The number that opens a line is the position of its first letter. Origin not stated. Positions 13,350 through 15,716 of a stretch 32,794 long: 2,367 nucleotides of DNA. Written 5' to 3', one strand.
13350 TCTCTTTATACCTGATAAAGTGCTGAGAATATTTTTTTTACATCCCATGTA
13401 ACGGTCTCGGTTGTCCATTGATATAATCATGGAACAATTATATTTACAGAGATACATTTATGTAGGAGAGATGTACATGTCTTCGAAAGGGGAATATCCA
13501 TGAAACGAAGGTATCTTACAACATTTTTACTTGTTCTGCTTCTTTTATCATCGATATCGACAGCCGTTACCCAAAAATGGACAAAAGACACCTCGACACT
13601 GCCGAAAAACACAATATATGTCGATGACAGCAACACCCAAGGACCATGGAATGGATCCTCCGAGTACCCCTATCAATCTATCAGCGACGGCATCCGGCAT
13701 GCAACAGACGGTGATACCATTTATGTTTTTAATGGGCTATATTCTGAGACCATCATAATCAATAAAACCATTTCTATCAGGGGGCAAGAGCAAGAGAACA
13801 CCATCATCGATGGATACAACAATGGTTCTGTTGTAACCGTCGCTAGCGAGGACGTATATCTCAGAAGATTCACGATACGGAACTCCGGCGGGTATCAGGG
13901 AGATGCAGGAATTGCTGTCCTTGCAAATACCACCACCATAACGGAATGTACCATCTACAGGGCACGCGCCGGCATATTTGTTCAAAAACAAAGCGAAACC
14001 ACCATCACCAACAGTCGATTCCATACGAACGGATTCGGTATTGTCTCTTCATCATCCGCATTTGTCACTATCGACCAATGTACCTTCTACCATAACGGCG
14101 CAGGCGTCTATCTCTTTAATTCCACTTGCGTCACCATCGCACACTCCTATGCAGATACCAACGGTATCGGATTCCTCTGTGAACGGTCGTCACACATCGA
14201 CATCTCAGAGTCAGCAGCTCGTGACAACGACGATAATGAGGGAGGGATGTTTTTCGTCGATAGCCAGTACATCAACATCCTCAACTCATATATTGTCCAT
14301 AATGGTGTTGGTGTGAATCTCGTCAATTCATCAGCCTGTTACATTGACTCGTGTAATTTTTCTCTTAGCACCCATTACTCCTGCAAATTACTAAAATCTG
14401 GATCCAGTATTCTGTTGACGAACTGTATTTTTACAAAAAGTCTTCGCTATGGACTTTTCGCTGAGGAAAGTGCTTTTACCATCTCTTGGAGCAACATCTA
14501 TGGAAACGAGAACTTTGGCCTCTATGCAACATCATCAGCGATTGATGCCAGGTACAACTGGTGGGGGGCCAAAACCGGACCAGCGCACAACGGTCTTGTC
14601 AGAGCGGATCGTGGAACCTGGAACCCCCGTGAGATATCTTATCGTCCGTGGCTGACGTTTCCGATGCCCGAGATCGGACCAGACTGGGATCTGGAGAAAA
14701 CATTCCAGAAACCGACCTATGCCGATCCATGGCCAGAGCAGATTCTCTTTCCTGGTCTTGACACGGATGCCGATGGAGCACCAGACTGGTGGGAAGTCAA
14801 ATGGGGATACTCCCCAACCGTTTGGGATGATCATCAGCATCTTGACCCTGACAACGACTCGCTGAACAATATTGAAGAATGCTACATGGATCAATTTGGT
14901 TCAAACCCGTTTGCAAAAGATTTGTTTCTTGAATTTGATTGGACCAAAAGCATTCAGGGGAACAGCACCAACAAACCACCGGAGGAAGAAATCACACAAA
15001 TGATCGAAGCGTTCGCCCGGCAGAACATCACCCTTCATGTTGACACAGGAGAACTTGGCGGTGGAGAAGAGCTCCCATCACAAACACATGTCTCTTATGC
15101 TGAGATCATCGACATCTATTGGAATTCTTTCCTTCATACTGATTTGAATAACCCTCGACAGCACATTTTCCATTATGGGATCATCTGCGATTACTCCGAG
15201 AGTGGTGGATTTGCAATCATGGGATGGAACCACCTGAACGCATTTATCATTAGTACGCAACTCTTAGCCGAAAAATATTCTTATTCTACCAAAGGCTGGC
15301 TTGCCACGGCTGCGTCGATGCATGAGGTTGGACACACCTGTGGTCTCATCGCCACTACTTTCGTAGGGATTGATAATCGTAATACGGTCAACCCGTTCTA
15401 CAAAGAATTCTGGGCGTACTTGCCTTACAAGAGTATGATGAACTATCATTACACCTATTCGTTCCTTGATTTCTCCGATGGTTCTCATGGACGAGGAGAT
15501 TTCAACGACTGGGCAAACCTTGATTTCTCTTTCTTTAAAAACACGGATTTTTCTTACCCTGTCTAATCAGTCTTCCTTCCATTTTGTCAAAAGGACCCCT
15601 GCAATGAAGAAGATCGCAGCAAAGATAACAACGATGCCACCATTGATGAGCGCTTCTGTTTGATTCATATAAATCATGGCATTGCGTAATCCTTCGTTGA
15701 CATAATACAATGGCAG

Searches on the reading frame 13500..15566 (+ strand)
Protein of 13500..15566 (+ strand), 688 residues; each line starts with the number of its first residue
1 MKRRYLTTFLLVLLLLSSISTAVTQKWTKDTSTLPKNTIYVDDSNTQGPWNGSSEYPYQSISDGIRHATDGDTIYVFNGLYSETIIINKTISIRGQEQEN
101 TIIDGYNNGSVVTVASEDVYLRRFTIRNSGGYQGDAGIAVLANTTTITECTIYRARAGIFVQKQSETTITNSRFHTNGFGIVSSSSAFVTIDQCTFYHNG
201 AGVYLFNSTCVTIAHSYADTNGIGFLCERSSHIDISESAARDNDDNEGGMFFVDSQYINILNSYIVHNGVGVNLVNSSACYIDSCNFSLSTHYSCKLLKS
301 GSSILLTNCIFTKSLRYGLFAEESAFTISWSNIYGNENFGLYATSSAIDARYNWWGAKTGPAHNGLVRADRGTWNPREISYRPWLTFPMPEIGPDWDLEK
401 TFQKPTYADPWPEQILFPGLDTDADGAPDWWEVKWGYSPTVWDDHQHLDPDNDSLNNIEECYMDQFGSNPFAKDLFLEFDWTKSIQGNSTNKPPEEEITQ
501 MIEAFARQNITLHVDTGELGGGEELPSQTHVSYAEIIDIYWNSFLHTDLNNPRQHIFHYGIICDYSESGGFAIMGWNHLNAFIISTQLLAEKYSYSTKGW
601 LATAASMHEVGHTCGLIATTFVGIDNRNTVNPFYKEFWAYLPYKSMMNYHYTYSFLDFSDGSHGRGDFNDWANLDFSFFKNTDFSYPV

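Call 29: search_protein_families(library=pfam, proteins=[window:13500-15566:+], max_evalue=0.001)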
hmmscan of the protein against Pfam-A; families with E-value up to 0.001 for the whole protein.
window:13500-15566:+ (688 aa): 2 families
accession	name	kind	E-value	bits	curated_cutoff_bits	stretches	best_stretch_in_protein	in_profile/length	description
PF13229.12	Beta_helix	-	5.4e-24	85.1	25.9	2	137-287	2-158/158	Right handed beta helix region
PF05048.19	NosD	-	3.5e-17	63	23.6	2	68-235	4-164/212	Periplasmic copper-binding protein (NosD)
